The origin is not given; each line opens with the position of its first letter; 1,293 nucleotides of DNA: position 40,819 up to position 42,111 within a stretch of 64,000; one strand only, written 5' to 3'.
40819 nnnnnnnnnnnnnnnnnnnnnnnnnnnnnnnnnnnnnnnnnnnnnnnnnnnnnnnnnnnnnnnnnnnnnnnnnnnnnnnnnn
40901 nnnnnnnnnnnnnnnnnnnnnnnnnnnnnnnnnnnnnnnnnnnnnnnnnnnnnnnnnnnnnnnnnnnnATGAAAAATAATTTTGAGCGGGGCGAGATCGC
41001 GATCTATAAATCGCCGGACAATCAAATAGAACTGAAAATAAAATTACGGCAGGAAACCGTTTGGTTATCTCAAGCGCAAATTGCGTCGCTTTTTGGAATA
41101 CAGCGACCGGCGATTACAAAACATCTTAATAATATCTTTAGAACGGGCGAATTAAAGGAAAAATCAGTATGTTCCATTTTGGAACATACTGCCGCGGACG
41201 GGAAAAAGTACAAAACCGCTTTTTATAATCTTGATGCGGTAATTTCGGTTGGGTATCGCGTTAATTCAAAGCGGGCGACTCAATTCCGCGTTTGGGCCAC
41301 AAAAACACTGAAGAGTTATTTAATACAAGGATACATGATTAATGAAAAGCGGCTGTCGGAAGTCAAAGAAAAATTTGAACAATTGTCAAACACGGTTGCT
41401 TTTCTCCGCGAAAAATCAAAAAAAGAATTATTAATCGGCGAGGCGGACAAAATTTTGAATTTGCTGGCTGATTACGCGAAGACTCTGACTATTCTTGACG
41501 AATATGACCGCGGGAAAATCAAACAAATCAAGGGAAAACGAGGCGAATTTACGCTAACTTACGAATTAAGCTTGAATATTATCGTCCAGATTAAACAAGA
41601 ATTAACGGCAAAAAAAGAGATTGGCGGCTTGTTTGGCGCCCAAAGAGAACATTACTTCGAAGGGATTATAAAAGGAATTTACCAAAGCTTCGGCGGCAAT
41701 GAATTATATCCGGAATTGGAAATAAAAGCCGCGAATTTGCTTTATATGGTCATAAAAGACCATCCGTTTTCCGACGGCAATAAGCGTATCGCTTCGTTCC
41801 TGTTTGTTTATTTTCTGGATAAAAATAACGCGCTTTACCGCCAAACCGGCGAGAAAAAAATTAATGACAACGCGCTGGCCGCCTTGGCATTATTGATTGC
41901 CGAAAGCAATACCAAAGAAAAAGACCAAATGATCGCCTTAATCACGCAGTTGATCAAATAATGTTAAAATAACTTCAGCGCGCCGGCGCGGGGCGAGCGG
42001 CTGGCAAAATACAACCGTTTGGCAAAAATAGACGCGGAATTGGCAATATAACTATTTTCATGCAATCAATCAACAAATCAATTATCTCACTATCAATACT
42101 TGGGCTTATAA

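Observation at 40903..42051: RhuM/Fic gene inserted into the 3' end of enolase, leaving a relic eno tail ~1.07 kb downstream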

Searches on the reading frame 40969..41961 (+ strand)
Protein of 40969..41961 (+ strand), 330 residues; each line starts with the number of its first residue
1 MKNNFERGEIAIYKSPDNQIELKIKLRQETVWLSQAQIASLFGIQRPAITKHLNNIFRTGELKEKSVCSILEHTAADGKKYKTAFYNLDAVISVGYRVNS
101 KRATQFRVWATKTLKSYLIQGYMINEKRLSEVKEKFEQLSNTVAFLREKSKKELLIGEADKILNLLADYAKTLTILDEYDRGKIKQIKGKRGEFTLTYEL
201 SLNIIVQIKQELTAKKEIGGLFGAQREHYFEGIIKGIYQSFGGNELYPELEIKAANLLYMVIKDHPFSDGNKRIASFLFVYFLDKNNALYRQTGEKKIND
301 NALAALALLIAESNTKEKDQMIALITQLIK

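Call 5: search_protein_families(library=pfam, proteins=[window:40969-41961:+], max_evalue=0.01)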
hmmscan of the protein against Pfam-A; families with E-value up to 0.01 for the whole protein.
window:40969-41961:+ (330 aa): 3 families
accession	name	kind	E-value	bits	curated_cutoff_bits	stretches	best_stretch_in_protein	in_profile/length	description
PF13310.11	Virulence_RhuM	-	2.5e-24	86.4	33.7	1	66-171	1-110/252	Virulence protein RhuM family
PF02661.23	Fic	-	5.5e-11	43.6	24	1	200-283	2-93/93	Fic/DOC family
PF02498.22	Bro-N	-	0.00072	20.6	25.6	1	27-114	8-94/96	BRO family, N-terminal domain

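Call 6: find_encoding_contigs(protein=window:40969-41961:+, flank=6000, max_places=10)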
Protein window:40969-41961:+ (330 aa): 9 contigs read that carry it; 4 places shown.
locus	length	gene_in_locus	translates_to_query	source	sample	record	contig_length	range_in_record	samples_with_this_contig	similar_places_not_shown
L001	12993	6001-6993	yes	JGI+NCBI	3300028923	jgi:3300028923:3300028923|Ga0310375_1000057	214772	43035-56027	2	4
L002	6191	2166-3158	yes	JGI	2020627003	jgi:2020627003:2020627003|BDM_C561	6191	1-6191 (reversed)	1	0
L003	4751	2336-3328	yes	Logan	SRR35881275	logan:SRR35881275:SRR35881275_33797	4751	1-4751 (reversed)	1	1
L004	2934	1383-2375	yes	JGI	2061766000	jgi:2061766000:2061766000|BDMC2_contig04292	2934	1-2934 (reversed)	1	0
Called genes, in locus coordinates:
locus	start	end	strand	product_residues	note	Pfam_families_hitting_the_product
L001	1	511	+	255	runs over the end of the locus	PF14511:RE_EcoO109I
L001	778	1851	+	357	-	PF03054:tRNA_Me_trans, PF20259:tRNA_Me_trans_M, PF20258:tRNA_Me_trans_C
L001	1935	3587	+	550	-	PF00091:Tubulin, PF12327:FtsZ_C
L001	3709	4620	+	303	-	PF00890:FAD_binding_2 (weak), PF01134:GIDA (faint), PF01266:DAO (faint), PF01946:Thi4 (faint), PF07992:Pyr_redox_2, PF12831:FAD_oxidored (weak), PF13738:Pyr_redox_3, PF00070:Pyr_redox, +2 more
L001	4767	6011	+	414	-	PF03952:Enolase_N, PF00113:Enolase_C, PF13378:MR_MLE_C (weak)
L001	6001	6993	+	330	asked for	PF13310:Virulence_RhuM, PF02661:Fic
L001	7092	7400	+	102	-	-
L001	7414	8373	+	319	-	PF00300:His_Phos_1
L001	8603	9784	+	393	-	PF04055:Radical_SAM, PF13186:SPASM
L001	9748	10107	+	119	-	PF04956:TrbC (weak)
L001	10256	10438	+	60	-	PF12837:Fer4_6 (weak)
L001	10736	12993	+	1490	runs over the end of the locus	PF18501:REC1, PF18516:RuvC_1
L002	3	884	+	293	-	?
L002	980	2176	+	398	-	PF03952:Enolase_N, PF00113:Enolase_C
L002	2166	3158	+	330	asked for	PF13310:Virulence_RhuM, PF02661:Fic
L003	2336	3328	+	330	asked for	PF13310:Virulence_RhuM, PF02661:Fic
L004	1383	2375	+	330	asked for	PF13310:Virulence_RhuM, PF02661:Fic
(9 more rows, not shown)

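Call 9: find_homologous_proteins(query=window:40969-41961:+, max_evalue=0.00001)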
Query window:40969-41961:+ (330 aa): 7988 proteins with E <= 0.00001 among 8000 candidates; the best 120 are listed.
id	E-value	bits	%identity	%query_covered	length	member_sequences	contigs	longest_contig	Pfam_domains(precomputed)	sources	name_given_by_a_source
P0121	1.2e-208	709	100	100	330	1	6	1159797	PF13310.12,PF02661.24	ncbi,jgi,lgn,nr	ncbi:MAG: virulence protein RhuM/Fic/DOC family protein [Candidatus Nealsonbacteria bacterium DGGOD1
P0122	4.7e-197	671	94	100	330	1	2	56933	PF13310.12,PF02661.24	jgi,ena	-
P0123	1.4e-170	584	80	100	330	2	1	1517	PF13310.12,PF02661.24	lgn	-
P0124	1.4e-155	535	76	100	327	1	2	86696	PF13310.12,PF02661.24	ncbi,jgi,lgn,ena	-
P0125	1.7e-143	495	71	97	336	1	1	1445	PF13310.12,PF02661.24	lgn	-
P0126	6.1e-142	490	69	98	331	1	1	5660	PF13310.12,PF02661.24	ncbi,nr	ncbi:MAG: virulence protein RhuM/Fic/DOC family protein [bacterium]|nr:virulence protein RhuM/Fic/DO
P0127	5.0e-140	484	66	99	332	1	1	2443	PF13310.12,PF02661.24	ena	-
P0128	5.9e-140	484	68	100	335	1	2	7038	PF13310.12,PF02661.24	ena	-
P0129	1.0e-139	483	65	98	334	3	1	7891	PF13310.12,PF02661.24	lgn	-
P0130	1.3e-139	483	67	98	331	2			PF13310.12,PF02661.24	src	-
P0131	2.2e-139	482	66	99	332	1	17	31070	PF13310.12,PF02661.24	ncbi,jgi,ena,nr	ncbi:MAG: hypothetical protein UW04_C0062G0003 [Parcubacteria group bacterium GW2011_GWB1_43_8]|nr:M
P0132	9.9e-139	480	66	98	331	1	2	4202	PF13310.12,PF02661.24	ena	-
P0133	1.4e-138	479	67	99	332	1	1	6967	PF13310.12,PF02661.24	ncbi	-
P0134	1.4e-138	479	66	98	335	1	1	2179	PF13310.12,PF02661.24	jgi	jgi:prophage maintenance system killer protein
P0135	1.6e-138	479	68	97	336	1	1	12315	PF13310.12,PF02661.24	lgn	-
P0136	1.8e-138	479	68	94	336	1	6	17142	PF13310.12,PF02661.24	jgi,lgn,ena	-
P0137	5.9e-138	477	65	98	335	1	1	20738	PF13310.12,PF02661.24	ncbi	ncbi:MAG: RhuM family protein [Candidatus Nealsonbacteria bacterium]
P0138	1.2e-137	476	67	98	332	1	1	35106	PF13310.12,PF02661.24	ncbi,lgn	-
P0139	1.6e-137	476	66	98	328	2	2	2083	PF13310.12,PF02661.24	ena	-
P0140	1.6e-137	476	65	99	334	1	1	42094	PF13310.12,PF02661.24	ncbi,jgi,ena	-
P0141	3.2e-137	475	67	99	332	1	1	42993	PF13310.12,PF02661.24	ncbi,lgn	-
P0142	4.2e-137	475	66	99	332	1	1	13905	PF13310.12,PF02661.24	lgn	-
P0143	4.7e-137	474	66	100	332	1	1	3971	PF13310.12,PF02661.24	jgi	jgi:prophage maintenance system killer protein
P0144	8.4e-137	474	67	100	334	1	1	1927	PF13310.12,PF02661.24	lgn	-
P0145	9.6e-137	473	65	99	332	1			PF13310.12,PF02661.24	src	-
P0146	1.4e-136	473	65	98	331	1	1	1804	PF13310.12,PF02661.24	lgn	-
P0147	2.1e-136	472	65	99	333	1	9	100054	PF13310.12,PF02661.24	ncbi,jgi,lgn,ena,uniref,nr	ncbi:MAG TPA: hypothetical protein DEB73_03335 [Candidatus Magasanikbacteria bacterium]|uniref:Filam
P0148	3.6e-136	471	65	99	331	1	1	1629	PF13310.12,PF02661.24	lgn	-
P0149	6.6e-136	471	63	99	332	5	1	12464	PF13310.12,PF02661.24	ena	-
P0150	9.6e-136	470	66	98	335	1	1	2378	PF13310.12,PF02661.24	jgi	-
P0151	1.6e-135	469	66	97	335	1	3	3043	PF13310.12,PF02661.24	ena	-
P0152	1.7e-135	469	63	99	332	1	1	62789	PF13310.12,PF02661.24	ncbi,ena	-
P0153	1.9e-135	469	66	98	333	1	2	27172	PF13310.12,PF02661.24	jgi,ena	-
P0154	2.4e-135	469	63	99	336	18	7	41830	PF13310.12,PF02661.24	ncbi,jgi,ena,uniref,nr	ncbi:MAG: hypothetical protein COX37_00620 [Candidatus Nealsonbacteria bacterium CG23_combo_of_CG06-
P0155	4.5e-135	468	66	99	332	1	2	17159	PF13310.12,PF02661.24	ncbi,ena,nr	ncbi:virulence protein RhuM/Fic/DOC family protein [candidate division WOR-3 bacterium]|nr:virulence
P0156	5.0e-135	468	66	98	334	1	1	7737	PF13310.12,PF02661.24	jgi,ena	-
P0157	5.2e-135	468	66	98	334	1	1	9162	PF13310.12,PF02661.24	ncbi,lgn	ncbi:MAG: virulence protein RhuM/Fic/DOC family protein [bacterium]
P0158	5.7e-135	468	64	99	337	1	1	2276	PF13310.12,PF02661.24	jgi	jgi:prophage maintenance system killer protein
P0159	6.9e-135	467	65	98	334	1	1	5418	PF13310.12,PF02661.24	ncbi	-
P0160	8.4e-135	467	63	99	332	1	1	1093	PF13310.12,PF02661.24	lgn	-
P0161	1.2e-134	467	64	99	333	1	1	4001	PF13310.12,PF02661.24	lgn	-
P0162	1.2e-134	466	63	99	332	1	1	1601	PF13310.12,PF02661.24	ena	-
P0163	2.7e-134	465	65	98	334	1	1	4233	PF13310.12,PF02661.24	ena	-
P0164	2.9e-134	465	63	99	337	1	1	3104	PF13310.12,PF02661.24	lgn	-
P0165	3.3e-134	465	66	97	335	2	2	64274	PF13310.12,PF02661.24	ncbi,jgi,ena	-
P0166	3.3e-134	465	64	99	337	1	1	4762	PF13310.12,PF02661.24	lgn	-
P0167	3.7e-134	465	65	99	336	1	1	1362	PF13310.12,PF02661.24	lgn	-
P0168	4.7e-134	465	67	97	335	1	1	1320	PF13310.12,PF02661.24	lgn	-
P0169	4.8e-134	464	66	100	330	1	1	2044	PF13310.12,PF02661.24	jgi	jgi:prophage maintenance system killer protein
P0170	4.9e-134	464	64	99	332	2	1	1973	PF13310.12,PF02661.24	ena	-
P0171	5.3e-134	464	65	98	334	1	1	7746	PF13310.12,PF02661.24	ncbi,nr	ncbi:virulence RhuM family protein [Patescibacteria group bacterium]|nr:virulence RhuM family protei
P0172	7.6e-134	464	66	98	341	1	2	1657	PF13310.12,PF02661.24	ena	-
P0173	1.2e-133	463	64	100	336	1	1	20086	PF13310.12,PF02661.24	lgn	-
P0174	1.8e-133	463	64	100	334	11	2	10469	PF13310.12,PF02661.24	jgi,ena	-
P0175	2.2e-133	462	66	97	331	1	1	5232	PF13310.12,PF02661.24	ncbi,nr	ncbi:virulence RhuM family protein [bacterium]|nr:virulence RhuM family protein [bacterium]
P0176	4.8e-133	461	65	100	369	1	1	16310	PF13310.12,PF02661.24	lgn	-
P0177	5.0e-133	461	63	99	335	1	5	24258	PF13310.12,PF02661.24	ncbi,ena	ncbi:MAG: virulence protein RhuM/Fic/DOC family protein [Patescibacteria group bacterium]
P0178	5.7e-133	461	63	99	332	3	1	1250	PF13310.12,PF02661.24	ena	-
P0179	7.3e-133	461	66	95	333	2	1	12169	PF13310.12,PF02661.24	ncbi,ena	-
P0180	7.5e-133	461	62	99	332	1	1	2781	PF13310.12,PF02661.24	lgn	-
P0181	1.1e-132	460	63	99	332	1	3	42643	PF13310.12,PF02661.24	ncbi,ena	-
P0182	1.4e-132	460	66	98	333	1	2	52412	PF13310.12,PF02661.24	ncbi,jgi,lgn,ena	-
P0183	1.6e-132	460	64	99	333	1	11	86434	PF13310.12,PF02661.24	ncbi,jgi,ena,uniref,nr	ncbi:MAG: hypothetical protein A2365_03205 [Candidatus Nealsonbacteria bacterium RIFOXYB1_FULL_40_15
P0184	2.3e-132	459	65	99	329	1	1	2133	PF13310.12,PF02661.24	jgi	-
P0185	3.1e-132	459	65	98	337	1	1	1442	PF13310.12,PF02661.24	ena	-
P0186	3.5e-132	458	65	95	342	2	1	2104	PF13310.12,PF02661.24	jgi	jgi:prophage maintenance system killer protein/prophage antirepressor-like protein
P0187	3.5e-132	458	63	99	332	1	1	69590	PF13310.12,PF02661.24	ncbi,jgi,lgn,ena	ncbi:MAG: virulence protein RhuM/Fic/DOC family protein [Candidatus Gracilibacteria bacterium]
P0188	4.9e-132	458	65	99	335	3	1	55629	PF13310.12,PF02661.24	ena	-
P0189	5.0e-132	458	64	99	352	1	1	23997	PF13310.12,PF02661.24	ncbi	-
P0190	5.9e-132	458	63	99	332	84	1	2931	PF13310.12,PF02661.24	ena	-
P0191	6.7e-132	457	63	99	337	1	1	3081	PF13310.12,PF02661.24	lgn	-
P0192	8.5e-132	457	65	98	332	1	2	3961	PF13310.12,PF02661.24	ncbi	-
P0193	9.4e-132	457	65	99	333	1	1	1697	PF13310.12,PF02661.24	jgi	jgi:death-on-curing family protein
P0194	1.4e-131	456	65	95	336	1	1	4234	PF13310.12,PF02661.24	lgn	-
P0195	1.5e-131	456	63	99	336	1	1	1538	PF13310.12,PF02661.24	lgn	-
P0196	2.3e-131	456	63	99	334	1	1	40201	PF13310.12,PF02661.24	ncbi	-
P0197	2.4e-131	456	64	99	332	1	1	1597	PF13310.12,PF02661.24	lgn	-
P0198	3.4e-131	455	64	99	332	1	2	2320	PF13310.12,PF02661.24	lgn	-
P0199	3.6e-131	455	66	98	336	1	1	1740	PF13310.12,PF02661.24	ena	-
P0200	3.8e-131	455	65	100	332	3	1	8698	PF13310.12,PF02661.24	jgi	-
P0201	4.2e-131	455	64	100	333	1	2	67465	PF13310.12,PF02661.24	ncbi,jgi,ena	-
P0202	4.3e-131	455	65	99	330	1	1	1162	PF13310.12,PF02661.24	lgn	-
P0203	4.4e-131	455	64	99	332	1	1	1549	PF13310.12,PF02661.24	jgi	jgi:prophage maintenance system killer protein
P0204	5.4e-131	454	64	99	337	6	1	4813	PF13310.12,PF02661.24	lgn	-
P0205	5.7e-131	454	65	98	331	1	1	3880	PF13310.12,PF02661.24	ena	-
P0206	6.5e-131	454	63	100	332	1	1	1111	PF13310.12,PF02661.24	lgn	-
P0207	6.7e-131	454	63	98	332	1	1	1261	PF13310.12,PF02661.24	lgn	-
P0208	7.4e-131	454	64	99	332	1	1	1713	PF13310.12,PF02661.24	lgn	-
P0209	1.0e-130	454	63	99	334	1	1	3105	PF13310.12,PF02661.24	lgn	-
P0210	1.0e-130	454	63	100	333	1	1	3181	PF13310.12,PF02661.24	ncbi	-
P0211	1.3e-130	453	64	96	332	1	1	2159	PF13310.12,PF02661.24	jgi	-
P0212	1.5e-130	453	65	98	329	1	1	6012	PF13310.12,PF02661.24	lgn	-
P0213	2.8e-130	452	64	100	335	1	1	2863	PF13310.12,PF02661.24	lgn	-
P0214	3.5e-130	452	64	100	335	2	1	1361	PF13310.12,PF02661.24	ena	-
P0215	4.4e-130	451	64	99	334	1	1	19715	PF13310.12,PF02661.24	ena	-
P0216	5.4e-130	451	63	100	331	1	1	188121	PF13310.12,PF02661.24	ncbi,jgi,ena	ncbi:MAG: virulence protein RhuM/Fic/DOC family protein [Elusimicrobiota bacterium]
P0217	6.9e-130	451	63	99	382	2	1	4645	PF13310.12,PF02661.24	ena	-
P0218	7.6e-130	451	66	98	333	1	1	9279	PF13310.12,PF02661.24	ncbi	ncbi:MAG: virulence protein RhuM/Fic/DOC family protein [bacterium]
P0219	7.8e-130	451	64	99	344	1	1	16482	PF13310.12,PF02661.24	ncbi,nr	ncbi:MAG: virulence protein RhuM/Fic/DOC family protein [Patescibacteria group bacterium]|nr:virulen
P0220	8.1e-130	451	64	99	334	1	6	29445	PF13310.12,PF02661.24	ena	-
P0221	9.7e-130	450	64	97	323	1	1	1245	PF13310.12,PF02661.24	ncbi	-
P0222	1.0e-129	450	64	97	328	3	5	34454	PF13310.12,PF02661.24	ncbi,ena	-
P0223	1.2e-129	450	64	99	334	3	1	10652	PF13310.12,PF02661.24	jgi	-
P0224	1.2e-129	450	64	100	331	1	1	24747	PF13310.12,PF02661.24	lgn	-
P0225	1.3e-129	450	92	68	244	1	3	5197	PF13310.12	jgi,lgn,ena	-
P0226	1.3e-129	450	63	99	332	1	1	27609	PF13310.12,PF02661.24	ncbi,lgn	-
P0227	1.4e-129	450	65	98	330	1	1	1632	PF13310.12,PF02661.24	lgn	-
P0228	1.6e-129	450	63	98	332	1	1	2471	PF13310.12,PF02661.24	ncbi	-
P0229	1.7e-129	450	63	99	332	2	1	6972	PF13310.12,PF02661.24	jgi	jgi:prophage maintenance system killer protein/DNA-binding CsgD family transcriptional regulator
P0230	1.7e-129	450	62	99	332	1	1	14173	PF13310.12,PF02661.24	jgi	jgi:prophage maintenance system killer protein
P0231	2.2e-129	449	63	98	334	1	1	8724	PF13310.12,PF02661.24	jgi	jgi:prophage maintenance system killer protein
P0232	2.3e-129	449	65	99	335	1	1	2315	PF13310.12,PF02661.24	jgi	-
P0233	2.5e-129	449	60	100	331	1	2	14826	PF13310.12,PF02661.24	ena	-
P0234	3.2e-129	449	63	99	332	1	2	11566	PF13310.12,PF02661.24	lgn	-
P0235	3.2e-129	449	63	100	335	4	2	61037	PF13310.12,PF02661.24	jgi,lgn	-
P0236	3.2e-129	449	63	99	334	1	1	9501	PF13310.12,PF02661.24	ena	-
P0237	3.4e-129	449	63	98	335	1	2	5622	PF13310.12,PF02661.24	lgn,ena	-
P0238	3.6e-129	448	65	98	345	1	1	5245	PF13310.12,PF02661.24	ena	-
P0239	3.6e-129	448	64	97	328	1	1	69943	PF13310.12,PF02661.24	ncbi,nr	ncbi:MAG: RhuM family protein [Patescibacteria group bacterium]|nr:RhuM family protein [Patescibacte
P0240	4.7e-129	448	64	99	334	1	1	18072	PF13310.12,PF02661.24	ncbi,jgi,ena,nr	ncbi:type II toxin-antitoxin system death-on-curing family toxin [Patescibacteria group bacterium]|n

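Call 16: find_encoding_contigs(protein=P0122, flank=5000, max_places=4)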
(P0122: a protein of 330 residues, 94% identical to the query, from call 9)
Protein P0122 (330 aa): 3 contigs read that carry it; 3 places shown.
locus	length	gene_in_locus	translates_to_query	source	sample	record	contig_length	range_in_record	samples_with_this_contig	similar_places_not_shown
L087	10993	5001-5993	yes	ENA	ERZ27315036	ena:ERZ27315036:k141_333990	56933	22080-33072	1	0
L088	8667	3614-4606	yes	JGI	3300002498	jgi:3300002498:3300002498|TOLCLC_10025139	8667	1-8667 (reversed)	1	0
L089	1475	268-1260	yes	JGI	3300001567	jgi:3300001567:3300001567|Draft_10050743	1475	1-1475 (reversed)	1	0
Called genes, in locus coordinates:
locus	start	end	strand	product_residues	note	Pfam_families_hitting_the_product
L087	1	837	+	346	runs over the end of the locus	PF03054:tRNA_Me_trans, PF20259:tRNA_Me_trans_M, PF20258:tRNA_Me_trans_C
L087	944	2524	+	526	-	PF00091:Tubulin, PF12327:FtsZ_C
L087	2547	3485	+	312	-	PF00890:FAD_binding_2 (faint), PF01134:GIDA (faint), PF01266:DAO (faint), PF01946:Thi4 (faint), PF03486:HI0933_like (faint), PF07992:Pyr_redox_2, PF13738:Pyr_redox_3, PF00070:Pyr_redox, +2 more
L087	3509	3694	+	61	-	-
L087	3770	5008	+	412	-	PF03952:Enolase_N, PF00113:Enolase_C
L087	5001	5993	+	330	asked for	PF13310:Virulence_RhuM, PF02661:Fic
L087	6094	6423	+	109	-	-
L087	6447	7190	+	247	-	PF00300:His_Phos_1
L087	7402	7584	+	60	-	PF12837:Fer4_6 (weak)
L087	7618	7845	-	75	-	-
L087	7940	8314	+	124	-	-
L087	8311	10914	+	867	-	PF00158:Sigma54_activat (faint), PF00004:AAA, PF07724:AAA_2, PF07728:AAA_5, PF10431:ClpB_D2-small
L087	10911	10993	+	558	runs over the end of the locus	PF07495:Y_Y_Y (faint)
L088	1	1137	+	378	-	?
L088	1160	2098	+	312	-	PF00890:FAD_binding_2 (faint), PF01134:GIDA (faint), PF01266:DAO (faint), PF01946:Thi4 (faint), PF03486:HI0933_like (faint), PF07992:Pyr_redox_2, PF13738:Pyr_redox_3, PF00070:Pyr_redox, +2 more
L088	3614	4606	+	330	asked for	PF13310:Virulence_RhuM, PF02661:Fic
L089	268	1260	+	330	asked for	PF13310:Virulence_RhuM, PF02661:Fic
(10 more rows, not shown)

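Call 19: find_related_loci(query=window:40969-41961:+, collection=metagenome_contigs, flank=3000)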
Query window:40969-41961:+ (330 aa) in metagenome_contigs; peptide patterns used: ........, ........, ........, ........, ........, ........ (x = any residue, [..] = any of these).
268 stretches matched a pattern; 44 encode a relative of the query (tblastn E <= 1e-3); 44 distinct loci.
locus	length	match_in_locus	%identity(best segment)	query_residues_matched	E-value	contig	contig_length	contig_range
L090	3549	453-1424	62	6-330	2e-137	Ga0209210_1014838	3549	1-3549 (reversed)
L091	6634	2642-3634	57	2-329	3e-120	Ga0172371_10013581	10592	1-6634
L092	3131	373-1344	49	8-330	2e-106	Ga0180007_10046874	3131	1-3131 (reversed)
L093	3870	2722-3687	55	9-330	7e-103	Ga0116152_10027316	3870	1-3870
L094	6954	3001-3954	50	9-329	2e-97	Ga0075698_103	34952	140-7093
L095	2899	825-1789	51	7-330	6e-98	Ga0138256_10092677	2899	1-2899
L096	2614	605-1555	50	5-329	1e-97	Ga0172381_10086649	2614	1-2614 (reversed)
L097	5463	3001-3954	50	9-329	9e-95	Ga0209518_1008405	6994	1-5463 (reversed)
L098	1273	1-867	55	42-330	7e-96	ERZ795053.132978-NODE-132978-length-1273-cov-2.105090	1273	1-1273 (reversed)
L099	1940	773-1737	52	7-330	3e-92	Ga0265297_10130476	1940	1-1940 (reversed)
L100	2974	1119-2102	50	3-330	9e-89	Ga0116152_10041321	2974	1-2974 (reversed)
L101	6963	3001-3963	45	2-329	9e-87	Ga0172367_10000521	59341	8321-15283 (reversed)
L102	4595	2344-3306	45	2-329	7e-87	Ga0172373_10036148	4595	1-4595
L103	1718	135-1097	48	9-330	2e-91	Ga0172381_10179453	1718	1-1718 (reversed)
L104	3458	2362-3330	48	7-330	1e-85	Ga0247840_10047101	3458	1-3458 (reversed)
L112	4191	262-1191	40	10-329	8e-70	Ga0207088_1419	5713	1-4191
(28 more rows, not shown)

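Call 34: find_related_loci(query=A1, collection=viral_contigs, flank=3000)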
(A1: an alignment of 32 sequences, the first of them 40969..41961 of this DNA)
Query A1 (330 aa) in viral_contigs; peptide patterns used: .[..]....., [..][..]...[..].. (x = any residue, [..] = any of these).
185 stretches matched a pattern, but none encodes a relative of the query by tblastn (E <= 1e-3).

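Call 35: find_encoding_contigs(protein=P0131, flank=2500, max_places=10)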
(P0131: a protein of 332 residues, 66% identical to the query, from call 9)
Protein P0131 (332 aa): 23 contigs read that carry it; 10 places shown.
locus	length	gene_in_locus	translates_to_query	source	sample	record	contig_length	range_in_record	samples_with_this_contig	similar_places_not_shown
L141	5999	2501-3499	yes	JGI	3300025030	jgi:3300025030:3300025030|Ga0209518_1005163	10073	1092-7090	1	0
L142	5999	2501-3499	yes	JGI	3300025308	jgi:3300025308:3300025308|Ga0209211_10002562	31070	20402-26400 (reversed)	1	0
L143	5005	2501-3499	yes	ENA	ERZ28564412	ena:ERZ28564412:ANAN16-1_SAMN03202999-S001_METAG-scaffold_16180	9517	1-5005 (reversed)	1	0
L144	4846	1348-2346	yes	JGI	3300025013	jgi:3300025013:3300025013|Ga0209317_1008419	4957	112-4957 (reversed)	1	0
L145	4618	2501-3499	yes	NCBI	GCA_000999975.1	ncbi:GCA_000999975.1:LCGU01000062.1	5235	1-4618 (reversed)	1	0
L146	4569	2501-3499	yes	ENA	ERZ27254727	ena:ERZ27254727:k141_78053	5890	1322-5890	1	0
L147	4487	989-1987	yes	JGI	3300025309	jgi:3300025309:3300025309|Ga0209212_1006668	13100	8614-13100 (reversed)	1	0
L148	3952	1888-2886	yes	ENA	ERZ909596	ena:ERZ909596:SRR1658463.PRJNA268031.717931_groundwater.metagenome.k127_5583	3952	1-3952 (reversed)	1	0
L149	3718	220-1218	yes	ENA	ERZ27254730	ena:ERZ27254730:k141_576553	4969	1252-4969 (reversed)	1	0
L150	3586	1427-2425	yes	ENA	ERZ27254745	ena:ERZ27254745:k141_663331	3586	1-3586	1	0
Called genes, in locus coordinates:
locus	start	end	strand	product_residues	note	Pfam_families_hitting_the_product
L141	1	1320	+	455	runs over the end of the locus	PF00275:EPSP_synthase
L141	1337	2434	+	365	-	PF00022:Actin, PF06723:MreB_Mbl, PF00012:HSP70, PF08841:DDR (faint), PF14450:FtsA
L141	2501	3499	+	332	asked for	PF13310:Virulence_RhuM, PF02661:Fic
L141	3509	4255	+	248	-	PF13177:DNA_pol3_delta2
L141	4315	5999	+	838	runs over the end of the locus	PF01326:PPDK_N, PF00391:PEP-utilizers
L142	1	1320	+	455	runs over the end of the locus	PF00275:EPSP_synthase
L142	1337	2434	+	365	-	PF00022:Actin, PF06723:MreB_Mbl, PF00012:HSP70, PF08841:DDR (faint), PF14450:FtsA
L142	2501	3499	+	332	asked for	PF13310:Virulence_RhuM, PF02661:Fic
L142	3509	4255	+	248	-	PF13177:DNA_pol3_delta2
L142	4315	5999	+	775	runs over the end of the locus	PF01326:PPDK_N, PF00391:PEP-utilizers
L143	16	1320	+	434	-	PF00275:EPSP_synthase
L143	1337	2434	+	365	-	PF00022:Actin, PF06723:MreB_Mbl, PF00012:HSP70, PF08841:DDR (faint), PF14450:FtsA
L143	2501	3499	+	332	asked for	PF13310:Virulence_RhuM, PF02661:Fic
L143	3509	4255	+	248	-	PF13177:DNA_pol3_delta2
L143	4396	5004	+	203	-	?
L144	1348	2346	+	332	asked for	PF13310:Virulence_RhuM, PF02661:Fic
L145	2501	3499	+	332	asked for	PF13310:Virulence_RhuM, PF02661:Fic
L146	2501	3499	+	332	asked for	PF13310:Virulence_RhuM, PF02661:Fic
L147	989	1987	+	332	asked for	PF13310:Virulence_RhuM, PF02661:Fic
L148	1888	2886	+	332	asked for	PF13310:Virulence_RhuM, PF02661:Fic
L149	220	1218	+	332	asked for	PF13310:Virulence_RhuM, PF02661:Fic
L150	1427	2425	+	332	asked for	PF13310:Virulence_RhuM, PF02661:Fic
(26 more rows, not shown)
